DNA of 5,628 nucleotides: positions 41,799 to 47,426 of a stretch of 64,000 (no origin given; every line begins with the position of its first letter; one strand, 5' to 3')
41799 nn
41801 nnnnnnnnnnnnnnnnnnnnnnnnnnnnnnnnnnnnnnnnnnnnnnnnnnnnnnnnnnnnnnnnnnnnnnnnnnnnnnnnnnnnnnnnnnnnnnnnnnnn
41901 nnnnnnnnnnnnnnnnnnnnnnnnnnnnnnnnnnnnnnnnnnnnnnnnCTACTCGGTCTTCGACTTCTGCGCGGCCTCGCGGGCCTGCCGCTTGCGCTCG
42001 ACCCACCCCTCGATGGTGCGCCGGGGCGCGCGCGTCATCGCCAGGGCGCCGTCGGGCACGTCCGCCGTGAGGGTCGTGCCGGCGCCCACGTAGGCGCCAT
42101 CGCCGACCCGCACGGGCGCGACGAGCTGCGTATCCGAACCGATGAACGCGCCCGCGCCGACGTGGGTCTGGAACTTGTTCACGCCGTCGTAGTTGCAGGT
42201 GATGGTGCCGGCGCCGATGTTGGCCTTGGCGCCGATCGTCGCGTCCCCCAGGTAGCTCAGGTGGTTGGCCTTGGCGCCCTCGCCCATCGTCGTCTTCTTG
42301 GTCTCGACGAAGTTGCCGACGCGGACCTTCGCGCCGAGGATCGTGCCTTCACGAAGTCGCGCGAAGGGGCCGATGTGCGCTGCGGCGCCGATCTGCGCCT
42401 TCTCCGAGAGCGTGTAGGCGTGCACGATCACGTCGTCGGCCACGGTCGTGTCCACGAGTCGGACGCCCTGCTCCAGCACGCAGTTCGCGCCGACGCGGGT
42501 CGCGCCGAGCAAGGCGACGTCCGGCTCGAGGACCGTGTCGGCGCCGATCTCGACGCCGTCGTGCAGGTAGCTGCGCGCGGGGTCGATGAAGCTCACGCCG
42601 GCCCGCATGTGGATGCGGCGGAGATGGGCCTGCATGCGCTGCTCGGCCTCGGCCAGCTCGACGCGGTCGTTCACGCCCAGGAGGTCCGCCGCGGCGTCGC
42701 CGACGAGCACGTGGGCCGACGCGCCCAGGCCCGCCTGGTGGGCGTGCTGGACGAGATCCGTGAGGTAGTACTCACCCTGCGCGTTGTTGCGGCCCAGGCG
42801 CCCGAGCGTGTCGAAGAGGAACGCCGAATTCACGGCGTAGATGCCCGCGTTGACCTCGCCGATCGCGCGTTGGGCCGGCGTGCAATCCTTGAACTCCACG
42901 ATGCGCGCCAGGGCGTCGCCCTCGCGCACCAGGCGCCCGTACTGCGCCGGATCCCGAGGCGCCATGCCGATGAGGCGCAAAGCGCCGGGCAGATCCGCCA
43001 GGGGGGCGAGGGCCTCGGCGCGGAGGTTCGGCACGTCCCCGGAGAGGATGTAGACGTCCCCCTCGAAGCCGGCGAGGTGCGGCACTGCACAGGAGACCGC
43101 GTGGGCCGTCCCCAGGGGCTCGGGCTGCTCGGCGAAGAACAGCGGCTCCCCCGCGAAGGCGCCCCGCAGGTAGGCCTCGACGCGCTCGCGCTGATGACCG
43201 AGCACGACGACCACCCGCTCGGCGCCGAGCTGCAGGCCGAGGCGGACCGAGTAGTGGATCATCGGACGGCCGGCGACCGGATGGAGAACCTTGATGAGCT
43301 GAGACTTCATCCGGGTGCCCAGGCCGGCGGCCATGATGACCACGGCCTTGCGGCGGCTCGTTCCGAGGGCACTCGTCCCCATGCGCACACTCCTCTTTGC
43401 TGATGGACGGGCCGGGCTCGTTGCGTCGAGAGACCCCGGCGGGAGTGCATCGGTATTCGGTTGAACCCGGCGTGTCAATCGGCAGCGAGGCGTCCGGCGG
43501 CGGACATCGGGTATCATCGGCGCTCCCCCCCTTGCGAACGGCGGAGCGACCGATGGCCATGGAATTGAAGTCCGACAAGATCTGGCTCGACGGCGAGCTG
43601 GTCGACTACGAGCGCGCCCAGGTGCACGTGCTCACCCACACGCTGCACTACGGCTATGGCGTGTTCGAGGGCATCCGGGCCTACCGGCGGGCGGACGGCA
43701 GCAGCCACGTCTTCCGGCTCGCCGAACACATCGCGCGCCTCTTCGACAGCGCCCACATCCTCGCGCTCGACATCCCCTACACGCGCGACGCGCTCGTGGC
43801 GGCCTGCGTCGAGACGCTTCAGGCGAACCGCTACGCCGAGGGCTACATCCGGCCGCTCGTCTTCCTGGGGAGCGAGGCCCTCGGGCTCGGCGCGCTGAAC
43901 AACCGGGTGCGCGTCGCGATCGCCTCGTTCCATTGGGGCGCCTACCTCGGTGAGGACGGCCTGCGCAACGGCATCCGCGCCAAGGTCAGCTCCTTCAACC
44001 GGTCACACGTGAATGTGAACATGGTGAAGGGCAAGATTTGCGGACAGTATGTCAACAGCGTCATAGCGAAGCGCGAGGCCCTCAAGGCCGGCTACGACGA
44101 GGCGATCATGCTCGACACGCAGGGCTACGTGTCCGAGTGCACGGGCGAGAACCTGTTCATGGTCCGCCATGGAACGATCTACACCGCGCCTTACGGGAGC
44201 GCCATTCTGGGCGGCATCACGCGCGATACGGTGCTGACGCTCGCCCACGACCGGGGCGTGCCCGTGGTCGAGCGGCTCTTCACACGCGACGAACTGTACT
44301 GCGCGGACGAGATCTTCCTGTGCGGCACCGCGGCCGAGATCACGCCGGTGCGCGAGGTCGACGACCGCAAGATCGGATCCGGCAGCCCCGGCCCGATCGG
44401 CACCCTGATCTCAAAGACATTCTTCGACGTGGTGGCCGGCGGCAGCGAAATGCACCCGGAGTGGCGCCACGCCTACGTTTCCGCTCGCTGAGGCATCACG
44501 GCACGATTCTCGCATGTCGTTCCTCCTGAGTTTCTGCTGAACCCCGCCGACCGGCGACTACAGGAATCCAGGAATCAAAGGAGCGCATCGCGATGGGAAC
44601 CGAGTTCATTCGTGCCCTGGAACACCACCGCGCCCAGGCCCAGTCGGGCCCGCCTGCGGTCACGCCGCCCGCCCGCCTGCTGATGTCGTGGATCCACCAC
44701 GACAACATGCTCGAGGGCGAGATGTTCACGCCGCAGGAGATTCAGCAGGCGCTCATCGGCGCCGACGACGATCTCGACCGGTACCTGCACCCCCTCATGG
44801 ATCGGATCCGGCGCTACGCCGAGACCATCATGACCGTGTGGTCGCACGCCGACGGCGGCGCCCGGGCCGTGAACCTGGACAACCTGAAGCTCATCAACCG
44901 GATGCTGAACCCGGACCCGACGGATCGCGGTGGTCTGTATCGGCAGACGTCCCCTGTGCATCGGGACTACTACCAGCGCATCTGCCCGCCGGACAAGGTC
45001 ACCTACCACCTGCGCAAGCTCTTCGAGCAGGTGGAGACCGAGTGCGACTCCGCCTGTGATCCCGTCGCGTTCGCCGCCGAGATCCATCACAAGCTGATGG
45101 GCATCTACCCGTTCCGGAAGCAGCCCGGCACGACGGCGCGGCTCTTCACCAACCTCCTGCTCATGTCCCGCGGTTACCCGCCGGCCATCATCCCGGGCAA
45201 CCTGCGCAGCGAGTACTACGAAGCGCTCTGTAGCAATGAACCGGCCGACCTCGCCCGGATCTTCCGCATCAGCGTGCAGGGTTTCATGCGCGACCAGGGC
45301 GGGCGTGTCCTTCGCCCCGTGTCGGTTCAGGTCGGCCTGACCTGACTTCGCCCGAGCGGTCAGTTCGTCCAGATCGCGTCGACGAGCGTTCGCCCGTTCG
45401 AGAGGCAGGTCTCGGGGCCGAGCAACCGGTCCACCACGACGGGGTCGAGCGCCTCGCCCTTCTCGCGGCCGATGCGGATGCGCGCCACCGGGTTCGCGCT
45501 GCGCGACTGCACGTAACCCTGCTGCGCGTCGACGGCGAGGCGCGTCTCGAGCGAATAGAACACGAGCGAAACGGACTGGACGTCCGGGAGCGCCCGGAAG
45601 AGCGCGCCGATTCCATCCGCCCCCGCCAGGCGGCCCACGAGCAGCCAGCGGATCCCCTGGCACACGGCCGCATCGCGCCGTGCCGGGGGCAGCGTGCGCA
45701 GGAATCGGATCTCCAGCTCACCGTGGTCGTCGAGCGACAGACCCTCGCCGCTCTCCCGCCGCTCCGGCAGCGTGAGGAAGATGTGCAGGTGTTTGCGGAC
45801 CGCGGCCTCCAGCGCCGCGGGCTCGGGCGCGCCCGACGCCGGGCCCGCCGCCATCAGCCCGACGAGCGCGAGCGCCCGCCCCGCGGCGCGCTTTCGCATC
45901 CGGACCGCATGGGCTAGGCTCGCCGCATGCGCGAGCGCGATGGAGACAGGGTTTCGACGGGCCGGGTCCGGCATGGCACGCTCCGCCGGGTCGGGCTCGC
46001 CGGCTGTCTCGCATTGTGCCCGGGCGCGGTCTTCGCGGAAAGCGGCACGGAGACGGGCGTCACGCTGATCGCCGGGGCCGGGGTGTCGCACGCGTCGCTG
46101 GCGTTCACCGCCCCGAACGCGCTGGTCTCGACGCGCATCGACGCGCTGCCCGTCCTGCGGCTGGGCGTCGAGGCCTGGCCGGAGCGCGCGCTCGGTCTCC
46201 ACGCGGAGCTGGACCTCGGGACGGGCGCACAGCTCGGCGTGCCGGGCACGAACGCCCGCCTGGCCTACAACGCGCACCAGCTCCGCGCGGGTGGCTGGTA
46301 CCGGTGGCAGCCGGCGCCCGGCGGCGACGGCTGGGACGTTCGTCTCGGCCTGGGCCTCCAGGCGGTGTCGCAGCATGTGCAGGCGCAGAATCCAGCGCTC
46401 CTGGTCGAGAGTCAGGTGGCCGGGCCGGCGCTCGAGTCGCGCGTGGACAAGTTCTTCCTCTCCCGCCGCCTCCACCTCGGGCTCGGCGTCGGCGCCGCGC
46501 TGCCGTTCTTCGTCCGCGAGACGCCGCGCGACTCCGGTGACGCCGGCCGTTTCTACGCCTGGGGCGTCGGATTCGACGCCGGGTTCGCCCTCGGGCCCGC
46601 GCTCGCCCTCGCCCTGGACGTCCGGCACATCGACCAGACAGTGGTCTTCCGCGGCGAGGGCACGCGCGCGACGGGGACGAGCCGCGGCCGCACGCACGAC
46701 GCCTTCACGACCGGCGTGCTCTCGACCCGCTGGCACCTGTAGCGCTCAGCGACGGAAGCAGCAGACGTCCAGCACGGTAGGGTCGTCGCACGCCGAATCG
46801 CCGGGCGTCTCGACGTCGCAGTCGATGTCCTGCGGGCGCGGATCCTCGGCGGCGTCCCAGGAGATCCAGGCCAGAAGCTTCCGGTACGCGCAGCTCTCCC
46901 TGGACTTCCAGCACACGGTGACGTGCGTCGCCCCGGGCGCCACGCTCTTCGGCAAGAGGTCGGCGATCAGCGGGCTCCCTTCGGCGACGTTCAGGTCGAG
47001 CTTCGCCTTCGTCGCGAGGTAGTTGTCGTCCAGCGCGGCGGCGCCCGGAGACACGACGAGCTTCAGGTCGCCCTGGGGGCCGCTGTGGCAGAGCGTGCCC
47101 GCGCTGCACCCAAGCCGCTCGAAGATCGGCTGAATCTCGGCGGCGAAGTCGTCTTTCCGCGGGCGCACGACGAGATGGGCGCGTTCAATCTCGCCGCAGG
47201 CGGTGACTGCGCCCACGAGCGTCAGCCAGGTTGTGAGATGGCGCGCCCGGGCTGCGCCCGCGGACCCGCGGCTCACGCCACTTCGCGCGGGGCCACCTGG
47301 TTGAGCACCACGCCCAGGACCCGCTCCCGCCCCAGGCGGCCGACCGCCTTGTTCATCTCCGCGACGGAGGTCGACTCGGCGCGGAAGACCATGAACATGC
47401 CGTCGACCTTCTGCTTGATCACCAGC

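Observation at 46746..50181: Unusual rlmE operon: rlmE, then a UDP-sugar pyrophosphorylase (UDPGP), then a BY-kinase-like ATPase with Walker-A Lys->Arg and no Tyr tail, then a Cys-rich lipoprotein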

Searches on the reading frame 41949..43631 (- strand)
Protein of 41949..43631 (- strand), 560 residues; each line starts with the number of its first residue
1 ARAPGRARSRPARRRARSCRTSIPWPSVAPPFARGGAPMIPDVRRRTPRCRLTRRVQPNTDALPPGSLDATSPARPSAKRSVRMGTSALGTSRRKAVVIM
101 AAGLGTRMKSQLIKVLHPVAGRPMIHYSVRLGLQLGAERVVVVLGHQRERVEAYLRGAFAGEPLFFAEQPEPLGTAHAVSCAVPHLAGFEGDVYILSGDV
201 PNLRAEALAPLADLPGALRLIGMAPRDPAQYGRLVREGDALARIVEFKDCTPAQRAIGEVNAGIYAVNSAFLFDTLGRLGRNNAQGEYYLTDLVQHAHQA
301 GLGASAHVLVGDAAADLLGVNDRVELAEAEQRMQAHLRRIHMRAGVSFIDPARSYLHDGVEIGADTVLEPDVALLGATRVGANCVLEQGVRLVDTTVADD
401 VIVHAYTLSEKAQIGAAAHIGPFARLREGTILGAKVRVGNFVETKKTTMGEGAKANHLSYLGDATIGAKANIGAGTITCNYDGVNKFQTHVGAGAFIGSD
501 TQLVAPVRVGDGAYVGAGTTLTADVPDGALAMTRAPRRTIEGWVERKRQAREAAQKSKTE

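Call 8: search_protein_families(library=pfam, proteins=[window:41949-43631:-], max_evalue=0.001)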
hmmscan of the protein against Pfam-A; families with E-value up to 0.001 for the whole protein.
window:41949-43631:- (560 aa): 7 families
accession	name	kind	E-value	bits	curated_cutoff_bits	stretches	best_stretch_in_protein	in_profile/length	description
PF00132.30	Hexapep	-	3.6e-25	87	27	2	489-522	2-35/36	Bacterial transferase hexapeptide (six repeats)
PF12804.13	NTP_transf_3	-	4.7e-15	56.6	27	1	97-213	1-109/160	MobA-like NTP transferase domain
PF00483.29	NTP_transferase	-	2.7e-10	40.7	21.2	1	97-305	2-217/245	Nucleotidyl transferase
PF25084.1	LbH_EIF2B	-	3.9e-10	40.1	54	1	354-442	16-103/105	EIF2B subunit epsilon LbH domain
PF14602.12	Hexapep_2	-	8.3e-07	29.1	27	1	490-523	3-34/34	Hexapeptide repeat of succinyl-transferase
PF01128.25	IspD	-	3.4e-06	27.4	27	1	96-150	2-58/221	2-C-methyl-D-erythritol 4-phosphate cytidylyltransferase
PF25087.1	GMPPB_C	-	0.0002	21.4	39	0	376-473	9-101/110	GMPPB C-terminal domain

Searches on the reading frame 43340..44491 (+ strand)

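Call 8: search_protein_families(library=pfam, proteins=[window:43340-44491:+], max_evalue=0.001)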
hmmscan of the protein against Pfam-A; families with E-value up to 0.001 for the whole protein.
window:43340-44491:+ (383 aa): 1 family
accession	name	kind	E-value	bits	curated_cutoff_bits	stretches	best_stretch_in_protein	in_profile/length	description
PF01063.24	Aminotran_4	-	3.9e-54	184.3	28.5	1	107-340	1-223/223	Amino-transferase class IV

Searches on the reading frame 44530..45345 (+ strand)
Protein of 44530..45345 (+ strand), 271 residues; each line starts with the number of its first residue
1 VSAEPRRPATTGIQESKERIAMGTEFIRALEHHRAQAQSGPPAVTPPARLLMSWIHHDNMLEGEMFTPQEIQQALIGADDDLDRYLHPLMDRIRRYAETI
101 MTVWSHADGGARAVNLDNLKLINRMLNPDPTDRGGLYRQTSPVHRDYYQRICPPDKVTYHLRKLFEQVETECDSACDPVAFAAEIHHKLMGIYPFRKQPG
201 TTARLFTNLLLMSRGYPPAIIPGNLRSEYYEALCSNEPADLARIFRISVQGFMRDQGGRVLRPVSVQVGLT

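Call 8: search_protein_families(library=pfam, proteins=[window:44530-45345:+], max_evalue=0.001)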
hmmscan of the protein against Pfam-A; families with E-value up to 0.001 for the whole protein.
window:44530-45345:+ (271 aa): 1 family
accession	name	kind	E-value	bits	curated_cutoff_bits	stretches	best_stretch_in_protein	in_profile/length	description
PF02661.23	Fic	-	4.5e-09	37.5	24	1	115-211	3-93/93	Fic/DOC family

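Call 80: search_protein_families(library=padloc, proteins=[window:44593-45345:+], max_evalue=0.001)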
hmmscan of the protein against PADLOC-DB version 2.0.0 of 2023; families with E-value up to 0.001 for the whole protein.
window:44593-45345:+ (250 aa): 6 families
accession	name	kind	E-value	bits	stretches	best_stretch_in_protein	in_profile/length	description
PDLC04840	PDC-S04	-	2.2e-07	28.8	1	92-228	73-212/227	-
PDLC04839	PDC-S04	-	4.1e-06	24.6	1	137-197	101-166/205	-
PDLC04836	PDC-S04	-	7.6e-06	23.3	1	128-216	128-215/244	-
PDLC03963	SoFic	-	1e-05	23.1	1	40-197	67-219/361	-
PDLC04838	PDC-S04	-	4.4e-05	21.4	1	114-196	84-168/209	-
PDLC04837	PDC-S04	-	0.00013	19.3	1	31-220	27-213/234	-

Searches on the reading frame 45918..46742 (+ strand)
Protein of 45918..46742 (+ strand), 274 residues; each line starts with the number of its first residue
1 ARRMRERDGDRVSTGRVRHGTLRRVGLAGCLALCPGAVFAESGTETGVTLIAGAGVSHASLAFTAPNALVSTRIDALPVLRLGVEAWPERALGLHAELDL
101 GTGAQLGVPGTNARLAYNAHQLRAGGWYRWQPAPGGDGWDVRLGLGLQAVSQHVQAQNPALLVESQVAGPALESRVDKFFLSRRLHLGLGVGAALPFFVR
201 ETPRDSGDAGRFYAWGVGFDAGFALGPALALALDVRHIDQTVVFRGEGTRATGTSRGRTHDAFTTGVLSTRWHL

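Call 8: search_protein_families(library=pfam, proteins=[window:45918-46742:+], max_evalue=0.001)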
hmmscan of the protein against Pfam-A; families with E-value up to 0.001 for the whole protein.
window:45918-46742:+ (274 aa): 0 families

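Call 19: search_protein_families(library=pfam, proteins=[window:45918-46742:+], max_evalue=10)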
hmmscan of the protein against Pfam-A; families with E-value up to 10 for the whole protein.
window:45918-46742:+ (274 aa): 1 family
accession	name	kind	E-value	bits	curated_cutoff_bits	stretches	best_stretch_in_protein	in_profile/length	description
PF13505.12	OMP_b-brl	-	0.023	15.3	28.7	1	119-240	43-155/175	Outer membrane protein beta-barrel domain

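Call 80: search_protein_families(library=padloc, proteins=[window:45927-46742:+], max_evalue=0.001)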
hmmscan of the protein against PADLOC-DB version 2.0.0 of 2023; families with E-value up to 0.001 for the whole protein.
window:45927-46742:+ (271 aa): 0 families

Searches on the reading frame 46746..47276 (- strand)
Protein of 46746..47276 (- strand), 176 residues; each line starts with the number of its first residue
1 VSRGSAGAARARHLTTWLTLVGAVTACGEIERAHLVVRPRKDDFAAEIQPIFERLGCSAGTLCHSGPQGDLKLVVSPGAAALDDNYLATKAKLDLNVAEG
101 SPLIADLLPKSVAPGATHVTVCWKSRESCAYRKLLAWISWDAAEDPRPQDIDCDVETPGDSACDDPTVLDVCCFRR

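Call 5: search_protein_families(library=pfam, proteins=[window:46746-47276:-], max_evalue=0.01)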
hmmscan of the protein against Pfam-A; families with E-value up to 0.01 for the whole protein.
window:46746-47276:- (176 aa): 0 families

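Call 6: search_protein_families(library=ncbifam, proteins=[window:46746-47276:-], max_evalue=0.01)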
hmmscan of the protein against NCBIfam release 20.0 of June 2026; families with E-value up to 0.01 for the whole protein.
window:46746-47276:- (176 aa): 0 families

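Call 19: search_protein_families(library=pfam, proteins=[window:46746-47276:-], max_evalue=10)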
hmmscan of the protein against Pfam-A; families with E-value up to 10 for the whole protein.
window:46746-47276:- (176 aa): 0 families

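Call 62: find_homologous_proteins(query=window:46746-47276:-, max_evalue=0.001)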
Query window:46746-47276:- (176 aa): 18 proteins with E <= 0.001 among 163 candidates.
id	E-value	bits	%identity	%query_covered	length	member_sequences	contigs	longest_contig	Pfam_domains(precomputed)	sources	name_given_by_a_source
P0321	6.1e-115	399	100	100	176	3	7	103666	-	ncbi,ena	-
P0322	1.6e-93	330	88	96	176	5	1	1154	-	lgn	-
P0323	1.2e-92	327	82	100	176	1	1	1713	-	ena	-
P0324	4.3e-89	315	80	100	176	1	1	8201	-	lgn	-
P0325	8.6e-84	298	78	99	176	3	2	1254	-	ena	-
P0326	9.0e-83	295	80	91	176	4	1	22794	-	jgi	jgi:hypothetical protein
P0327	3.1e-80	286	83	85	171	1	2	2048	-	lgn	-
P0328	4.1e-72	260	69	94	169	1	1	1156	-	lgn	-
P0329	4.9e-72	260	72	90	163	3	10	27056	-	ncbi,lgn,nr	ncbi:hypothetical protein L6V77_25545 [Myxococcota bacterium]|nr:hypothetical protein [Myxococcota b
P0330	2.6e-69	251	71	87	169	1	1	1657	-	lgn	-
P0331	4.3e-69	250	66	93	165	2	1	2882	-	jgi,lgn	-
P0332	2.6e-68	247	69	94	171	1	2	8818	-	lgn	-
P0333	7.4e-68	246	68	89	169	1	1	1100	-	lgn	-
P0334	2.4e-65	238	65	88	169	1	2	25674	-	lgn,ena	-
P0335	8.1e-64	233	65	90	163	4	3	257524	-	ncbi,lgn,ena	-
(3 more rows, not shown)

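Call 65: find_encoding_contigs(protein=P0321, flank=3000, max_places=3)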
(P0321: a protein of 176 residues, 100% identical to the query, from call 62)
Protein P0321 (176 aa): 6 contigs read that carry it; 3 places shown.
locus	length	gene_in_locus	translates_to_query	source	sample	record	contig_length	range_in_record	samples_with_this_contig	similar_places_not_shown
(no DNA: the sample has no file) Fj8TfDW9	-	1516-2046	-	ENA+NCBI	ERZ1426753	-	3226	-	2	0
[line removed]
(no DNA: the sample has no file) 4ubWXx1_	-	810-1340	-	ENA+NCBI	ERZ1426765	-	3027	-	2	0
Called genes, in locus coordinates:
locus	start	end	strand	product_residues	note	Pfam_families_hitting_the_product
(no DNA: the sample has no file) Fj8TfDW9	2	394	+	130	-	?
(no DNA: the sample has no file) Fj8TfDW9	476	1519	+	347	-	PF10609:ParA (faint), PF13614:AAA_31 (weak)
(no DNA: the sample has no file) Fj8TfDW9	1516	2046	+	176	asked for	-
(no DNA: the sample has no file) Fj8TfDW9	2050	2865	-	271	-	-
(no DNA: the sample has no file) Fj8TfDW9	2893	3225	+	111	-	?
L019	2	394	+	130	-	?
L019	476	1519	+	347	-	PF10609:ParA (faint), PF13614:AAA_31 (weak)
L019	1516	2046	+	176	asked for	-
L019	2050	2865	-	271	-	-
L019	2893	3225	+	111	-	?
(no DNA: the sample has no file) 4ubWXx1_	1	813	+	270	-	?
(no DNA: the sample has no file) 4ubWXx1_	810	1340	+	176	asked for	-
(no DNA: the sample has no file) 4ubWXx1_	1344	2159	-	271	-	-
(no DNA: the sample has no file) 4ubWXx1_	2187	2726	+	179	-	-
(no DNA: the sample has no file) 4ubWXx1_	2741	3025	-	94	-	?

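Call 68: predict_structure(alignment_id=A6)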
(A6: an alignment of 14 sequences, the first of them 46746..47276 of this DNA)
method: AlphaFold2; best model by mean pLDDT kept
length: 176 residues; sequences in the alignment: 14
mean_pLDDT: 75.8   pTM: 0.70
mean pLDDT of the five models: 75.8, 70.5, 69.6, 67.1, 65.1
residues with pLDDT >= 90: 58; 70-90: 50; 50-70: 56; < 50: 12
segments of 3 or more residues with pLDDT < 50: 1-4, 64-67
pLDDT, mean of each block of 10 residues (from residue 1): 50 59 54 70 94 73 51 84 92 92 84 61 85 95 92 81 78 61
secondary structure, 60 per line:
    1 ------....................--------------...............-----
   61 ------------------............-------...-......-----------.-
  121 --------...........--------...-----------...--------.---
elements in order: H7-26 H41-55 H79-90 H102-107 H129-139

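Call 70: fold_search(model_id=the predicted structure, library=pdb)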
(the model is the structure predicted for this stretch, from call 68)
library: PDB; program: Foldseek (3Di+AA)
matches with E <= 10: 0; with E <= 0.001: 0
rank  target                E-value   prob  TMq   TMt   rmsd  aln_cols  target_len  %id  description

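Call 80: search_protein_families(library=padloc, proteins=[window:46746-47276:-], max_evalue=0.001)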
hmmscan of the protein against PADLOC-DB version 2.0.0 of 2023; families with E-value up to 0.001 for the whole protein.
window:46746-47276:- (176 aa): 0 families
